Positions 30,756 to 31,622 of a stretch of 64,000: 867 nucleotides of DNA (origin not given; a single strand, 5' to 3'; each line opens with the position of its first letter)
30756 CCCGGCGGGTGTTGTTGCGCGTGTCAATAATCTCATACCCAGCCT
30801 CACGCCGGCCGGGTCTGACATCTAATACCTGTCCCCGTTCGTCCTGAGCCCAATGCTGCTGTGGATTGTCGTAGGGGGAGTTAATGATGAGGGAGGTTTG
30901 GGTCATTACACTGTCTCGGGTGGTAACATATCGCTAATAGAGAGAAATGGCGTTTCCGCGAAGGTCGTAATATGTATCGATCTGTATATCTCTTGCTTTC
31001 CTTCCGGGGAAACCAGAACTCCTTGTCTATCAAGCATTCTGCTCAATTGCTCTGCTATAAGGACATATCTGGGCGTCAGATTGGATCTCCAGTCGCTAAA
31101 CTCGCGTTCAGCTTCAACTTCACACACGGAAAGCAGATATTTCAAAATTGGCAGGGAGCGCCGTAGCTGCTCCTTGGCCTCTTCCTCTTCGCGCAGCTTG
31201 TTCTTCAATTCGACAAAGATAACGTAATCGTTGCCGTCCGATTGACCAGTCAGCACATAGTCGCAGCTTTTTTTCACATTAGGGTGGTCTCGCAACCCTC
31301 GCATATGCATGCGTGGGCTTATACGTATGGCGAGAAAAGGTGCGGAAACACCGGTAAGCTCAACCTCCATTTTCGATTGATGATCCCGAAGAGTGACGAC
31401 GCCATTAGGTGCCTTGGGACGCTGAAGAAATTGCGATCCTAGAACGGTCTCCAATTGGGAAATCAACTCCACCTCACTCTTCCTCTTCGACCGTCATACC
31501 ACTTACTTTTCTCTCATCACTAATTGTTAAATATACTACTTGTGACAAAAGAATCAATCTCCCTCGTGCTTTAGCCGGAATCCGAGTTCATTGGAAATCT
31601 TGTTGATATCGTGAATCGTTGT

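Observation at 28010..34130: Intact ATPase plus small nuclease-like pair embedded in a heavily decayed Type III R-M locus: candidate defence module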

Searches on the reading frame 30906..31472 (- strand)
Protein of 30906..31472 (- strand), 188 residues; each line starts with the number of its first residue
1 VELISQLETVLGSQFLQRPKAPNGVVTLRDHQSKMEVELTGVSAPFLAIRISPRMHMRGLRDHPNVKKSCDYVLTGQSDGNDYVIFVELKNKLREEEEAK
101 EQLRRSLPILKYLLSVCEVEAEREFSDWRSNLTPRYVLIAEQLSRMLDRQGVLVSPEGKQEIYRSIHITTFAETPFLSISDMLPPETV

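Call 3: search_protein_families(library=pfam, proteins=[window:30906-31472:-], max_evalue=0.1)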
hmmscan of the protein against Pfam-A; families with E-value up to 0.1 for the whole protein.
window:30906-31472:- (188 aa): 0 families

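Call 4: search_protein_families(library=padloc, proteins=[window:30906-31472:-], max_evalue=0.1)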
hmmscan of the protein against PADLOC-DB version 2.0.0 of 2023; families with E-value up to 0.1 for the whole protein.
window:30906-31472:- (188 aa): 8 families
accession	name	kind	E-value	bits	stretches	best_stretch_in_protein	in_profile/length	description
PDLC04665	PDC-M47B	-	6.8e-06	23.8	1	60-122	68-130/202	-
PDLC04035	PD-T4-4_B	-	8.7e-05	20.2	1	65-119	84-138/206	-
PDLC04668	PDC-M47B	-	0.00023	18.9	1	63-118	69-124/186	-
PDLC04563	PDC-M29B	-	0.0004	18.5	1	64-111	68-113/164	-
PDLC04036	PD-T4-4_B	-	0.0052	14.7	1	67-126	91-147/203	-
PDLC04667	PDC-M47B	-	0.0088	13.9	1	69-118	46-93/158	-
PDLC02372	Nhi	-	0.012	12.3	1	80-113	76-108/470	-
PDLC02350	AbiO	-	0.022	11.5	1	80-113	75-107/468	AbiO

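Call 5: search_protein_families(library=ncbifam, proteins=[window:30906-31472:-], max_evalue=0.1)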
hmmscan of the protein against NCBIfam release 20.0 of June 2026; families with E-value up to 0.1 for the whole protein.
window:30906-31472:- (188 aa): 0 families

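Call 11: find_homologous_proteins(query=window:30906-31472:-, max_evalue=0.001)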
Query window:30906-31472:- (188 aa): 154 proteins with E <= 0.001 among 270 candidates; the best 120 are listed.
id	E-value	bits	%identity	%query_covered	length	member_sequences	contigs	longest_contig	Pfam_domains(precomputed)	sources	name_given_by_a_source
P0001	1.1e-97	343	87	100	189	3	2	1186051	-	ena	-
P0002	3.1e-95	335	84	98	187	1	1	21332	-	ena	-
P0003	3.6e-94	332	87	97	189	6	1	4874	-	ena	-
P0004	7.2e-89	314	78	100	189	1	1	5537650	-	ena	-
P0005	9.6e-77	275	87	82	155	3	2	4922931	-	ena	-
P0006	5.1e-70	253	97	65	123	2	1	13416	-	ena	-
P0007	4.2e-69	250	66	100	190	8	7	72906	-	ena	-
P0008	6.7e-66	239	63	100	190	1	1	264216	-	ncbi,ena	-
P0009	6.0e-63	230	60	100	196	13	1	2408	-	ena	-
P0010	9.0e-62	226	75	80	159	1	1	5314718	-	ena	-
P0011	8.7e-44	167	54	94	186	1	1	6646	-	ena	-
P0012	5.7e-41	158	53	93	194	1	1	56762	-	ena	-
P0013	1.9e-40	157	52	93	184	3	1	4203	-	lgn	-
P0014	3.8e-40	156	52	93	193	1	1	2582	-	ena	-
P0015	1.0e-39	154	53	93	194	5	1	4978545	-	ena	-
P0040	2.2e-31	127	47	92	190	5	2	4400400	-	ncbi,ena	-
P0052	5.7e-23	100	38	93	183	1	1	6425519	-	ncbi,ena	-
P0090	1.8e-17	82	34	90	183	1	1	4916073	-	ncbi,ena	-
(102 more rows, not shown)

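Call 13: find_encoding_contigs(protein=P0001, flank=8000, max_places=3)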
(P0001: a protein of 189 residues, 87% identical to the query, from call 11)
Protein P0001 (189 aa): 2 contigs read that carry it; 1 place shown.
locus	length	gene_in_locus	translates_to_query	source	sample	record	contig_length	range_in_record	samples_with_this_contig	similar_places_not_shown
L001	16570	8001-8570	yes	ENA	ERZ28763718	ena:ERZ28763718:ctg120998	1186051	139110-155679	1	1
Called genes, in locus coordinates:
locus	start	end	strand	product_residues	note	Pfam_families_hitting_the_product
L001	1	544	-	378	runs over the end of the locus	PF04909:Amidohydro_2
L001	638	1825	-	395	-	PF02771:Acyl-CoA_dh_N, PF02770:Acyl-CoA_dh_M, PF00441:Acyl-CoA_dh_1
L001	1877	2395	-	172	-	PF00903:Glyoxalase, PF22677:Ble-like_N (weak)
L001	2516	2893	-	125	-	PF02627:CMD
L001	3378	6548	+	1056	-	PF01555:N6_N4_Mtase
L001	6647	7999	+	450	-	PF13175:AAA_15, PF13304:AAA_21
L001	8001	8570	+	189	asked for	-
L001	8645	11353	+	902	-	PF04851:ResIII (weak)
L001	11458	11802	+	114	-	PF01844:HNH, PF13395:HNH_4 (faint), PF14279:HNH_5 (weak)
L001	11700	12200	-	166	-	PF00296:Bac_luciferase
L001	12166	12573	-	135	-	PF00296:Bac_luciferase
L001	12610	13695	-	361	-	PF10094:DUF2332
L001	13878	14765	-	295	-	PF02668:TauD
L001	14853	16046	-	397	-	PF08028:Acyl-CoA_dh_2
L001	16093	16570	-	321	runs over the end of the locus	PF04199:Cyclase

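Call 14: find_encoding_contigs(protein=P0004, flank=8000, max_places=3)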
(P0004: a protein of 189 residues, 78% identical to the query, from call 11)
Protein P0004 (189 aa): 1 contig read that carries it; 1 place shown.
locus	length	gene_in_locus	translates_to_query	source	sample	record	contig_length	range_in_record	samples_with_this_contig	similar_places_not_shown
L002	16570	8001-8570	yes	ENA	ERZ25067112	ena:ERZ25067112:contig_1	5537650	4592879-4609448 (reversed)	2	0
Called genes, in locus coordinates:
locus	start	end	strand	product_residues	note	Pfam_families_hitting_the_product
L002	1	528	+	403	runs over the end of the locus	PF00890:FAD_binding_2 (weak), PF01266:DAO, PF07992:Pyr_redox_2 (faint), PF13738:Pyr_redox_3 (faint)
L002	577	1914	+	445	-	PF00120:Gln-synt_C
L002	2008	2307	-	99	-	-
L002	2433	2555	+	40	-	-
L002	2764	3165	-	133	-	PF07366:SnoaL (faint), PF14534:DUF4440 (faint), PF12680:SnoaL_2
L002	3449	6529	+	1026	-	PF01555:N6_N4_Mtase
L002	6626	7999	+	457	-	PF13175:AAA_15 (weak), PF13304:AAA_21, PF13175:AAA_15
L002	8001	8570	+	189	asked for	-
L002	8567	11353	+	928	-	PF04851:ResIII (faint)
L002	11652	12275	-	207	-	-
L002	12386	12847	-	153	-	-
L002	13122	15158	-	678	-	PF04879:Molybdop_Fe4S4, PF00384:Molybdopterin, PF01568:Molydop_binding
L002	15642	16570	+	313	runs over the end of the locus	PF04909:Amidohydro_2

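Call 15: find_encoding_contigs(protein=P0008, flank=8000, max_places=3)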
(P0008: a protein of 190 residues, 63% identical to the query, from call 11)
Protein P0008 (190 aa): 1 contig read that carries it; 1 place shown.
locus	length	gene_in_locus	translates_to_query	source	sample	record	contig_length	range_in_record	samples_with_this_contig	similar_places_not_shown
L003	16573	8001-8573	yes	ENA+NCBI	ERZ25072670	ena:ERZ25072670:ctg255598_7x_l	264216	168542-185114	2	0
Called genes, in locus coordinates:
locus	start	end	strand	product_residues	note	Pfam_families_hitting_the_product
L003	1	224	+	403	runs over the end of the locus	PF00890:FAD_binding_2 (weak), PF01266:DAO, PF07992:Pyr_redox_2 (faint), PF13738:Pyr_redox_3 (faint)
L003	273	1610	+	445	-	PF00120:Gln-synt_C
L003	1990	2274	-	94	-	-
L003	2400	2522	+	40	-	-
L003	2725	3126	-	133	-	PF07366:SnoaL (faint), PF14534:DUF4440 (faint), PF12680:SnoaL_2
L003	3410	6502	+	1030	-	PF01555:N6_N4_Mtase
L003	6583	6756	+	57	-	PF13175:AAA_15 (weak)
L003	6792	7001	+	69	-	-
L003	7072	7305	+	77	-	-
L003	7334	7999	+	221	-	PF13304:AAA_21, PF13175:AAA_15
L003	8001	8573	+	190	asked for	-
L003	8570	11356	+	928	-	PF04851:ResIII (faint)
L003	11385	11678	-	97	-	-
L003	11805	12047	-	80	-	PF01402:RHH_1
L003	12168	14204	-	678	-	PF04879:Molybdop_Fe4S4, PF00384:Molybdopterin, PF01568:Molydop_binding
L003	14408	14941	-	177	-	PF04365:BrnT_toxin (weak), PF14384:BrnA_antitoxin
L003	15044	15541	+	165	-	-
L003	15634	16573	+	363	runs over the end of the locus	PF02746:MR_MLE_N, PF13378:MR_MLE_C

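Call 22: search_protein_families(library=padloc, alignment_id=A1, max_evalue=0.001)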
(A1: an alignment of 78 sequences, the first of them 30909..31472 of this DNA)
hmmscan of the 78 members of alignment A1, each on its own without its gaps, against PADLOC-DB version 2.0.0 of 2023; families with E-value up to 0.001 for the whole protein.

A. member 1, window:30909-31472:- (188 aa): 4 families
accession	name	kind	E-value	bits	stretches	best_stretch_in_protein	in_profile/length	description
PDLC04665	PDC-M47B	-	6.8e-06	23.8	1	60-122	68-130/202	-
PDLC04035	PD-T4-4_B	-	8.7e-05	20.2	1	65-119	84-138/206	-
PDLC04668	PDC-M47B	-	0.00023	18.9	1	63-118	69-124/186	-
PDLC04563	PDC-M29B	-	0.0004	18.5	1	64-111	68-113/164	-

B. families by the number of members that match (of 78 scanned): 11 families
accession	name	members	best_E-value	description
PDLC04665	PDC-M47B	75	2.4e-11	-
PDLC04668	PDC-M47B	57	5.9e-13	-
PDLC04667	PDC-M47B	40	3.9e-09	-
PDLC04035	PD-T4-4_B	22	2.8e-07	-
PDLC04666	PDC-M47B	14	1.3e-06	-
PDLC04669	PDC-M47B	8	2.1e-06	-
PDLC00386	SduA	4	1.1e-06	DUF4263 domain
PDLC04563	PDC-M29B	4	5.2e-05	-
PDLC04034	PD-T4-4_B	3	5.8e-06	-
PDLC04036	PD-T4-4_B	2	4e-06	-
PDLC04037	PD-T4-4_B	1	0.00052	-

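Call 23: find_related_loci(query=A1, collection=genome_contigs, flank=10000)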
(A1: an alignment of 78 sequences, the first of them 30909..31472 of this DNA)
Query A1 (188 aa) in genome_contigs; peptide patterns used: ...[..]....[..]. (x = any residue, [..] = any of these).
74 stretches matched a pattern; 34 encode a relative of the query (tblastn E <= 1e-3); 34 distinct loci.
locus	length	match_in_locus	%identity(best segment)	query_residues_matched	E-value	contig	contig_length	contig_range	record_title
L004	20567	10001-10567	61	1-188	2e-73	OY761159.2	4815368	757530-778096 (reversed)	MAG: Candidatus Binatia bacterium isolate a3054953-5fa8-48fb-90a5-e173aac96f7a genome assembly, chromosome: 1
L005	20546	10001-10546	52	3-174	5e-48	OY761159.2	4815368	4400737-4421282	MAG: Candidatus Binatia bacterium isolate a3054953-5fa8-48fb-90a5-e173aac96f7a genome assembly, chromosome: 1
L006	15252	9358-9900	50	3-174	1e-46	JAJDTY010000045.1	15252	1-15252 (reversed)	MAG: Candidatus Binatia bacterium isolate jk18x1bzbins.55 k141_1022174, whole genome shotgun sequence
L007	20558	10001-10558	47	3-174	1e-42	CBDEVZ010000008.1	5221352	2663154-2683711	MAG: uncultured Candidatus Binatia bacterium isolate 77b99e23-3f9f-49a3-a4d3-93b2c3db3d2d genome assembly, contig: conti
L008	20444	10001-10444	48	1-151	5e-38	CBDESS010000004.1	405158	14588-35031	MAG: uncultured Candidatus Binatia bacterium isolate d285014b-b5bd-45bc-989a-fc635d2899d5 genome assembly, contig: conti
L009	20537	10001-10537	46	1-173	6e-37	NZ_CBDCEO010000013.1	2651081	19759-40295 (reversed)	MAG: Candidatus Poriferisodalis sp. isolate aea9684f-d56c-4337-aaed-9a8a14d8382b contig_13, whole genome shotgun sequenc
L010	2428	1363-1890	38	3-182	2e-32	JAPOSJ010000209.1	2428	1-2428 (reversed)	MAG: Candidatus Dadabacteria bacterium isolate CAR2_bin_20 NODE_7762_length_2428_cov_3.77623, whole genome shotgun seque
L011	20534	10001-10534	38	1-174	9e-31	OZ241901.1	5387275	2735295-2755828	MAG: Gammaproteobacteria bacterium isolate 65898e9d-28f9-48af-9959-824c109e8cbf genome assembly, chromosome: 1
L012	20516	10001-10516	39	1-171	7e-29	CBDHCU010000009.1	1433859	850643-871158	MAG: Dehalococcoidia bacterium isolate 55646556-b4c4-4674-9987-911c49b4817b genome assembly, contig: contig_7, whole gen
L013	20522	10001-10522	38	1-175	2e-28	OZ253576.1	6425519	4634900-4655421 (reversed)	MAG: Vicinamibacterales bacterium isolate 6a0cd737-ee79-44fe-98ec-e457d3034484 genome assembly, chromosome: 1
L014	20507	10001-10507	36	1-171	1e-26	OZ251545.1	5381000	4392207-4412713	MAG: Gammaproteobacteria bacterium isolate 804a2bfb-9c7e-4e06-b795-02af6ddb82b1 genome assembly, chromosome: 1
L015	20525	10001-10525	34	1-176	3e-25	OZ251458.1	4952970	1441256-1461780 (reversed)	MAG: Candidatus Latescibacterota bacterium isolate 0d485872-e18d-4011-b7de-a34ce824adf8 genome assembly, chromosome: 1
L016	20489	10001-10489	37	4-171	1e-24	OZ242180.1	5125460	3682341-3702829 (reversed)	MAG: Candidatus Latescibacterota bacterium isolate 7123bf0d-be33-4206-a55c-e1281b3fc930 genome assembly, chromosome: 1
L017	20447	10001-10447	38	3-155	2e-24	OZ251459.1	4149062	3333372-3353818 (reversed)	MAG: uncultured Candidatus Binatia bacterium isolate da1d9dc7-a60c-4903-b102-0a77710175cf genome assembly, chromosome: 1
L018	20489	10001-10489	37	4-171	2e-24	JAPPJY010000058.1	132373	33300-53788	MAG: Gemmatimonadota bacterium isolate RHO2_bin_5 NODE_200_length_132373_cov_30.001391, whole genome shotgun sequence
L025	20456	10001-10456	32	19-171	2e-19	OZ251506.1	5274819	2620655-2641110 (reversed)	MAG: Vicinamibacterales bacterium isolate aaa6a21a-436b-4590-abd6-8baef99f1637 genome assembly, chromosome: 1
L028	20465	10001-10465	33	26-180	9e-18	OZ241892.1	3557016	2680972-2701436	MAG: Longimicrobiales bacterium isolate 965cf16a-5773-499c-9876-59df87241a83 genome assembly, chromosome: 1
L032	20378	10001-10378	36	21-149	6e-16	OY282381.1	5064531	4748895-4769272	MAG: uncultured Caldilineaceae bacterium genome assembly, chromosome: 1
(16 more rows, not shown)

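Call 28: predict_structure(alignment_id=A1)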
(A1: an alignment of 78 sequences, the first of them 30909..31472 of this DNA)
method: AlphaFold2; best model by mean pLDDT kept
length: 188 residues; sequences in the alignment: 78
mean_pLDDT: 81.3   pTM: 0.82
mean pLDDT of the five models: 81.3, 81.3, 81.1, 80.0, 79.4
residues with pLDDT >= 90: 50; 70-90: 100; 50-70: 32; < 50: 6
segments of 3 or more residues with pLDDT < 50: 146-149
pLDDT, mean of each block of 10 residues (from residue 1): 87 89 87 88 91 69 67 91 92 77 88 88 73 90 54 70 90 85 67
secondary structure, 60 per line:
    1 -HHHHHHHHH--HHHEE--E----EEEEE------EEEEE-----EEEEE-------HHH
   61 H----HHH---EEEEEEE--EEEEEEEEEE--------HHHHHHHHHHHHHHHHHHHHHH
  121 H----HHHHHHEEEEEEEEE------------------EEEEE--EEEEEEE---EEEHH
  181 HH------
elements in order: H2-10 E25-29 E36-40 E46-50 H58-61 E72-78 E81-90 H99-121 H126-131 E132-140 E159-163 E166-172 E176-178 H179-182

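Call 30: search_protein_families(library=pfam, alignment_id=A2, max_evalue=0.00001)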
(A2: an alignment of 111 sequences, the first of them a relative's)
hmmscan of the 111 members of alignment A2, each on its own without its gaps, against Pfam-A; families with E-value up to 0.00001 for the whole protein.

A. member 1, L004:7521-8033:- (170 aa): 2 families
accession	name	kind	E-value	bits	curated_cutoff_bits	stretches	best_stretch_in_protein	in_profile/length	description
PF00903.31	Glyoxalase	-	1.6e-19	70.9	20.6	1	16-133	1-121/121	Glyoxalase/Bleomycin resistance protein/Dioxygenase superfamily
PF13669.12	Glyoxalase_4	-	6.9e-06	26.8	27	0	19-109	2-93/109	Glyoxalase/Bleomycin resistance protein/Dioxygenase superfamily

B. families by the number of members that match (of 111 scanned): 69 families (the first 25 are shown)
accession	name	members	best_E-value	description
PF01555.25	N6_N4_Mtase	4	1.4e-47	DNA methylase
PF13304.12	AAA_21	4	1e-23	AAA domain, putative AbiEii toxin, Type IV TA system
PF13175.12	AAA_15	4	1.3e-22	AAA ATPase domain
PF07733.18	DNA_pol3_alpha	3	1.1e-81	Bacterial DNA polymerase III alpha NTPase domain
PF02586.19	SRAP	3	1e-69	SOS response associated peptidase (SRAP)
PF17657.6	DNA_pol3_finger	3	1.2e-55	Bacterial DNA polymerase III alpha subunit finger domain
PF14579.12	HHH_6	3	1.4e-19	Helix-hairpin-helix motif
PF02811.25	PHP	3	1.6e-19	PHP domain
PF02627.25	CMD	3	6.1e-11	Carboxymuconolactone decarboxylase family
PF04851.21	ResIII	3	1.7e-08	Type III restriction enzyme, res subunit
PF01336.31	tRNA_anti-codon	3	7e-08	OB-fold nucleic acid binding domain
PF00144.29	Beta-lactamase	2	2.3e-69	Beta-lactamase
PF01048.26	PNP_UDP_1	2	3.3e-46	Phosphorylase superfamily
PF13452.11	FAS1_DH_region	2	6.1e-21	FAS1-like, dehydratase domain region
PF05193.26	Peptidase_M16_C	2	9.1e-19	Peptidase M16 inactive domain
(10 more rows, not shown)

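Call 47: search_protein_families(library=pfam, proteins=[L032:913-3516:+, L032:4522-7071:+, L032:11005-13881:+, L032:13897-15444:+, L015:6090-7382:+, L015:7454-8458:+, L015:11198-12223:+, L025:5060-7843:+, L025:10522-13551:-, L028:10282-13719:+], max_evalue=0.0001)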
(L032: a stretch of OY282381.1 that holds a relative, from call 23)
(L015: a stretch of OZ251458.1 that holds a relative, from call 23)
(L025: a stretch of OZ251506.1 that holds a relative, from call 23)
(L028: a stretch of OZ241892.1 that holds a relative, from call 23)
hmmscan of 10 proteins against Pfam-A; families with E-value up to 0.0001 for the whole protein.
L032:913-3516:+ (868 aa): 1 family
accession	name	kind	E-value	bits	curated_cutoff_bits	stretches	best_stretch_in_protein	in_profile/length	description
PF01555.25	N6_N4_Mtase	-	1.3e-30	107.4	26.7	1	149-480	1-220/221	DNA methylase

L032:4522-7071:+ (850 aa): 1 family
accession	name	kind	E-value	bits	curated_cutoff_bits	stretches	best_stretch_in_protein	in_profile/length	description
PF00082.27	Peptidase_S8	-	9.2e-19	68.3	21.8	1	305-657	6-274/288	Subtilase family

L032:11005-13881:+ (959 aa): 1 family
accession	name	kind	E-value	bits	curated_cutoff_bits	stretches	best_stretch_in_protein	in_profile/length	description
PF04851.21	ResIII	-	1.7e-08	35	22.5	1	152-299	21-140/164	Type III restriction enzyme, res subunit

L032:13897-15444:+ (516 aa): 0 families

L015:6090-7382:+ (431 aa): 2 families
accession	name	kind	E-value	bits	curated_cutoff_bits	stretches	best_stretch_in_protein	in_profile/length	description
PF01555.25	N6_N4_Mtase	-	1.4e-47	163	26.7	1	74-359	1-216/221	DNA methylase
PF03602.21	Cons_hypoth95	-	9.8e-05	22.5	24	0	325-365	42-83/182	Conserved hypothetical protein 95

L015:7454-8458:+ (335 aa): 0 families

L015:11198-12223:+ (342 aa): 3 families
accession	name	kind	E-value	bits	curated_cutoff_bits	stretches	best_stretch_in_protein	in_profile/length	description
PF00107.32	ADH_zinc_N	-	6e-24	84.9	31.8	1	169-300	1-128/129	Zinc-binding dehydrogenase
PF16912.11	Glu_dehyd_C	-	1.3e-11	44.8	34.9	1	158-339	30-210/211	Glucose dehydrogenase C-terminus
PF08240.17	ADH_N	-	1.9e-06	28.5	23.5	1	46-129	2-102/104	Alcohol dehydrogenase GroES-like domain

L025:5060-7843:+ (928 aa): 0 families

L025:10522-13551:- (1009 aa): 0 families

L028:10282-13719:+ (1146 aa): 3 families
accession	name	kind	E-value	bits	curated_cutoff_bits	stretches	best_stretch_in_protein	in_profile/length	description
PF25183.1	OMP_b-brl_4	-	1.6e-55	189.4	30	2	437-1086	151-810/838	Outer membrane beta barrel domain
PF13620.12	CarboxypepD_reg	-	1.5e-14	54.5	32.3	1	111-191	2-81/82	Carboxypeptidase regulatory-like domain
PF00593.30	TonB_dep_Rec_b-barrel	-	3.7e-07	30.8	27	1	459-740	19-236/436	TonB dependent receptor-like, beta-barrel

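Call 64: search_dna_similar(query=L002:8567-11350:+, collection=plasmids, mode=protein, max_rows=15, max_evalue=1e-20)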
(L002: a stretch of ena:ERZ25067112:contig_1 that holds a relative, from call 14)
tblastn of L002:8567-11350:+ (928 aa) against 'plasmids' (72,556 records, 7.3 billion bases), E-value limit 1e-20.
Records with a match: 40; places in all: 41; records where one place covers at least 80% of the query: 35.
Best place of each record, by identity: 60-80% 8; <60% 32.
By first word of the organism name: Rhizobium 4; Shinella 4; Rhodococcus 4; Pseudomonas 4; Sphingobium 3; Agrobacterium 2; Planktothrix 2; Methylibium 2; Rhizorhabdus 1; Thermus 1; and 13 more.
By predicted mobility (MOB-suite, as given by PLSDB): non-mobilizable 18; conjugative 12; mobilizable 10.
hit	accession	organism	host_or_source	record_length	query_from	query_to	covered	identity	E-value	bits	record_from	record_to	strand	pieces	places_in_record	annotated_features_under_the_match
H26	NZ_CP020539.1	Sphingobium herbicidovorans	cell culture,soil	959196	5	927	99%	66.7%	0e+0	1239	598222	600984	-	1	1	BPTD_3080 family restriction endonuclease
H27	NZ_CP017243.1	Rhizobium etli 8C-3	Phaseolus vulgaris,cell culture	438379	5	924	99%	66.8%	0e+0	1230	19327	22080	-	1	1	BPTD_3080 family restriction endonuclease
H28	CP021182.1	Rhizorhabdus wittichii DC-6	activated sludge of a wastewater ...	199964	5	924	99%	66.7%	0e+0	1233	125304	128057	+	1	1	type III restriction endonuclease subunit R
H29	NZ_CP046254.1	Sphingobium sp. CAP-1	cell culture,activated sludge of ...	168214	5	924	99%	66.6%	0e+0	1229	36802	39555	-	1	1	BPTD_3080 family restriction endonuclease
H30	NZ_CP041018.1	Sphingobium fuliginis ATCC 27551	cell culture,Water of rice field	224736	5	924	99%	66.6%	0e+0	1229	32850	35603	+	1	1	BPTD_3080 family restriction endonuclease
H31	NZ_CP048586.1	Agrobacterium pusense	walnut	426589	5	924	99%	66.6%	0e+0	1225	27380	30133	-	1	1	BPTD_3080 family restriction endonuclease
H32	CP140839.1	Rhizobium beringeri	Trifolium pratense,whole organism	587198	5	928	100%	64.7%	0e+0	1201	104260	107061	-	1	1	DEAD/DEAH box helicase family protein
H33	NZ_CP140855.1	Rhizobium beringeri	Trifolium pratense,whole organism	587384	5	928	100%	64.6%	0e+0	1208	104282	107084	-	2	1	none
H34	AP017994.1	Planktothrix agardhii NIES-204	-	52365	6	920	99%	49.5%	0e+0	867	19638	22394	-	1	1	hypothetical protein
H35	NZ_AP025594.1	Thermus brockianus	-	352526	7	920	98%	36.5%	7e-151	501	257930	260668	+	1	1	BPTD_3080 family restriction endonuclease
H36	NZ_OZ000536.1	Shinella sp. WSC3-e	-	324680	5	920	99%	32.6%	2e-117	403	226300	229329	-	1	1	BPTD_3080 family restriction endonuclease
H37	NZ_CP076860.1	Mycobacterium avium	Homo sapiens,sputum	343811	7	928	98%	32.9%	2e-86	433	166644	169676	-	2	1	BPTD_3080 family restriction endonuclease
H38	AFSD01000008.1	Agrobacterium tumefaciens F2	soil near Harbin Institute of Technology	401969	5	920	99%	32.5%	3e-116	400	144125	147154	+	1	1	hypothetical protein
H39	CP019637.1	Nostocales cyanobacterium HT-58-2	mixed culture,Nan Madol, Pohnpei soil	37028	7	922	99%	32.3%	4e-116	399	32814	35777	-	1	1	restriction endonuclease subunit R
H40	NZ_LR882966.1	Planktothrix agardhii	-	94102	7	914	98%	32.4%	8e-87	428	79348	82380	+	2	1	BPTD_3080 family restriction endonuclease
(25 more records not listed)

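Call 65: get_annotated_region(hit=H26, flank=7000)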
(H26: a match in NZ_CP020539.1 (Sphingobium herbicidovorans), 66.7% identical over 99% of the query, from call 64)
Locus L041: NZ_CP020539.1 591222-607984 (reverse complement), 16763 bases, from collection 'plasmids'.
description: Sphingobium herbicidovorans strain MH plasmid pMSHV, complete sequence
organism: Sphingobium herbicidovorans (NCBI taxid 76947)
taxonomy: Bacteria; Pseudomonadota; Alphaproteobacteria; Sphingomonadales; Sphingomonadaceae; Sphingobium; Sphingobium herbicidovorans
host: -; source: cell culture,soil; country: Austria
typing (MOB-suite, as given by PLSDB): conjugative; replicon rep_cluster_545; relaxase MOBP; mating-pair formation MPF_T
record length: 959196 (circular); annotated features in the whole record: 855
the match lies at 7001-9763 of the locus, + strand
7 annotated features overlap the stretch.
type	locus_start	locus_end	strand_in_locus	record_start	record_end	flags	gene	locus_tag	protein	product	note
CDS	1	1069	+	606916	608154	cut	-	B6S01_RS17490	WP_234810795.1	DNA repair exonuclease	-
CDS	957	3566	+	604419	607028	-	-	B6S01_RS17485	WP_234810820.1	AAA family ATPase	GO:0006302 - double-strand break repair [Evidence IEA]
CDS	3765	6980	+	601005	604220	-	-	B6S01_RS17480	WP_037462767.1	site-specific DNA-methyltransferase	GO:0009307 - DNA restriction-modification system [Evidence IEA]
CDS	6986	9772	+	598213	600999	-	-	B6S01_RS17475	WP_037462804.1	BPTD_3080 family restriction endonuclease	-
CDS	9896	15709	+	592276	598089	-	-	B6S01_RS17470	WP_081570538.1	DUF3320 domain-containing protein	-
CDS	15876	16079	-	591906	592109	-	-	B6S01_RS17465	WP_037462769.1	hypothetical protein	-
CDS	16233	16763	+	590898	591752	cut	-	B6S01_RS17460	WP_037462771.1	type IV toxin-antitoxin system AbiEi family antitoxin domain-containing protein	-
